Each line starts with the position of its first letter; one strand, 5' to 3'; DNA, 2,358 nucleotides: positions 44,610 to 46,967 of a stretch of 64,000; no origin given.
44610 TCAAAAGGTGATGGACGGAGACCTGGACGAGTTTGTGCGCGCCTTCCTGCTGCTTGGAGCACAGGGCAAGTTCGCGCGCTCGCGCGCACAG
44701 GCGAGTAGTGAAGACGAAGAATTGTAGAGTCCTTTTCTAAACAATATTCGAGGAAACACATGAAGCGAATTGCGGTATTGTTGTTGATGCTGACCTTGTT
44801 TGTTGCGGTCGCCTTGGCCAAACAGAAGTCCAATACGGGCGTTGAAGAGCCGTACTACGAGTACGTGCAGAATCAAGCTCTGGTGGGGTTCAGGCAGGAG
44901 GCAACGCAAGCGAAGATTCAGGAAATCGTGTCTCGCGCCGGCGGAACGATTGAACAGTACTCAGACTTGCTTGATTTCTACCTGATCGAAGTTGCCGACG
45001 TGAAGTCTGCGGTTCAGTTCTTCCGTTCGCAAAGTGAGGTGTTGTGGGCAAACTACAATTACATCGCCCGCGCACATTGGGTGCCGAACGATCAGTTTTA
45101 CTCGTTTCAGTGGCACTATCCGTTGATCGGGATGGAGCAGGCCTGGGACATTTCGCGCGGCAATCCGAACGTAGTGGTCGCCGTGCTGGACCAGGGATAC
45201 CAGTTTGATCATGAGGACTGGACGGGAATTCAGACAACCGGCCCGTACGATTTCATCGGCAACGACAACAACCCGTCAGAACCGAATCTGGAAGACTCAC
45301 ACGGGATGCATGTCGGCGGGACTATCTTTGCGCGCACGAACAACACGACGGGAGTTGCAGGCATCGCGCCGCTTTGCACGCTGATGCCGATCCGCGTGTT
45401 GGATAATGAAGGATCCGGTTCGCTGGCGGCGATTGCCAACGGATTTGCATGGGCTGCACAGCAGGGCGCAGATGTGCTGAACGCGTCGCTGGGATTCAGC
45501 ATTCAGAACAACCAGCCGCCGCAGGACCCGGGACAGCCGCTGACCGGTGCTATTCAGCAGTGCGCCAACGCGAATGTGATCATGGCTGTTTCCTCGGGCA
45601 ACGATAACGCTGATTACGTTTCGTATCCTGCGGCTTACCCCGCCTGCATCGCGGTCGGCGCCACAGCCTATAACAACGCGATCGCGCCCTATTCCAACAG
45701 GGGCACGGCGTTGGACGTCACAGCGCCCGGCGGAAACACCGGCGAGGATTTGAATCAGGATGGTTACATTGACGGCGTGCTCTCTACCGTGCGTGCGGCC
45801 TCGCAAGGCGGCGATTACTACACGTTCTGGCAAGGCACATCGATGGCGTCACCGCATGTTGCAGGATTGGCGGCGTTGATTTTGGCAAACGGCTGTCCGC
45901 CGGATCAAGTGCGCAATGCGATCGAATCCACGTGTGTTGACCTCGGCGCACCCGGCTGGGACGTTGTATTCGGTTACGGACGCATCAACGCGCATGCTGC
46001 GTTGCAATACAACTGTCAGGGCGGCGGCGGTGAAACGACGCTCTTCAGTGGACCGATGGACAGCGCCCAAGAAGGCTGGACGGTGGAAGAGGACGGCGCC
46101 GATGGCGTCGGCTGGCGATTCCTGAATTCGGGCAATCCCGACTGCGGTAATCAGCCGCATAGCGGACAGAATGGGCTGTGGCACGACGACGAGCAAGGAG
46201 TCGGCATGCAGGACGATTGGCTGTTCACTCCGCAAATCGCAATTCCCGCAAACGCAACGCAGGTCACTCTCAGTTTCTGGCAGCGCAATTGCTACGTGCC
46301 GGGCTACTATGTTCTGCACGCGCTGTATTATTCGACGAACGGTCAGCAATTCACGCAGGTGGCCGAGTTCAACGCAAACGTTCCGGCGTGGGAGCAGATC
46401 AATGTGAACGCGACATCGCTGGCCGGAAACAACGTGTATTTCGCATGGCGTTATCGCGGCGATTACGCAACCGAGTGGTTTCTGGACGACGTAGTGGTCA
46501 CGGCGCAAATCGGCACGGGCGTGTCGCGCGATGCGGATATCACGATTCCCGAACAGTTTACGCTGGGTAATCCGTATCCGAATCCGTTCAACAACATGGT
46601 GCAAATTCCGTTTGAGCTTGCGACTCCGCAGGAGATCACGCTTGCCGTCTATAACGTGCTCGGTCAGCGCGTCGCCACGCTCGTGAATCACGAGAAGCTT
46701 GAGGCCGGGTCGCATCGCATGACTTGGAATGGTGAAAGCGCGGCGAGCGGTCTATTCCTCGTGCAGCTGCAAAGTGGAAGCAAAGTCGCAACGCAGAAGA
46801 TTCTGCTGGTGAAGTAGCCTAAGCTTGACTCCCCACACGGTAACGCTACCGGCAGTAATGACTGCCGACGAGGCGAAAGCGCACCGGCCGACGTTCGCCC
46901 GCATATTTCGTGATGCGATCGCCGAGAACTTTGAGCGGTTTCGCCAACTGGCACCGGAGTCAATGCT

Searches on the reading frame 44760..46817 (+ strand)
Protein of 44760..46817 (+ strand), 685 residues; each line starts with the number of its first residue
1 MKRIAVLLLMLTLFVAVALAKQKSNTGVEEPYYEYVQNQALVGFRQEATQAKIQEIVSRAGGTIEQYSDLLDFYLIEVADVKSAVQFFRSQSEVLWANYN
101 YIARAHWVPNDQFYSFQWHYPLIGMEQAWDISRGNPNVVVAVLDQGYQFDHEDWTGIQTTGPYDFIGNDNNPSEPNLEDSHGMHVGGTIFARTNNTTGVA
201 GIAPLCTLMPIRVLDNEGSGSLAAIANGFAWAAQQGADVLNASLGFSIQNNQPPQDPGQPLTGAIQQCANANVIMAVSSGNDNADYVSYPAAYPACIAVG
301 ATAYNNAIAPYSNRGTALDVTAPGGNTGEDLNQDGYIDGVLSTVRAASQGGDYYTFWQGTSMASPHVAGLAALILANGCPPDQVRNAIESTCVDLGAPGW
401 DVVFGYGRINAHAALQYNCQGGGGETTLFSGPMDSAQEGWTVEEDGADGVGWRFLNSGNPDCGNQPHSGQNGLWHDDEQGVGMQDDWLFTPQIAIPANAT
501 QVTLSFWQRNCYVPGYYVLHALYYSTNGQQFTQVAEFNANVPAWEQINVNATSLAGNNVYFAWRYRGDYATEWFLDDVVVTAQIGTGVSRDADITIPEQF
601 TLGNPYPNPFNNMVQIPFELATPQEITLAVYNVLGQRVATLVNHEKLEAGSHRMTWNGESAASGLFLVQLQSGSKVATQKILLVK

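Call 11: search_protein_families(library=pfam, proteins=[window:44760-46817:+], max_evalue=0.001)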
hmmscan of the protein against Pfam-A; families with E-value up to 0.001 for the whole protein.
window:44760-46817:+ (685 aa): 3 families
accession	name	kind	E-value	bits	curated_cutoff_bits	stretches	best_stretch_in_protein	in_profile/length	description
PF00082.27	Peptidase_S8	-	2e-51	175.4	21.8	1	137-407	3-288/288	Subtilase family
PF22148.1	Fervidolysin_NPro-like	-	9.3e-10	39.2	21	1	33-100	13-81/81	Fervidolysin N-terminal prodomain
PF18962.6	Por_Secre_tail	-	3.5e-09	37.3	27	1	606-682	2-74/75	Secretion system C-terminal sorting domain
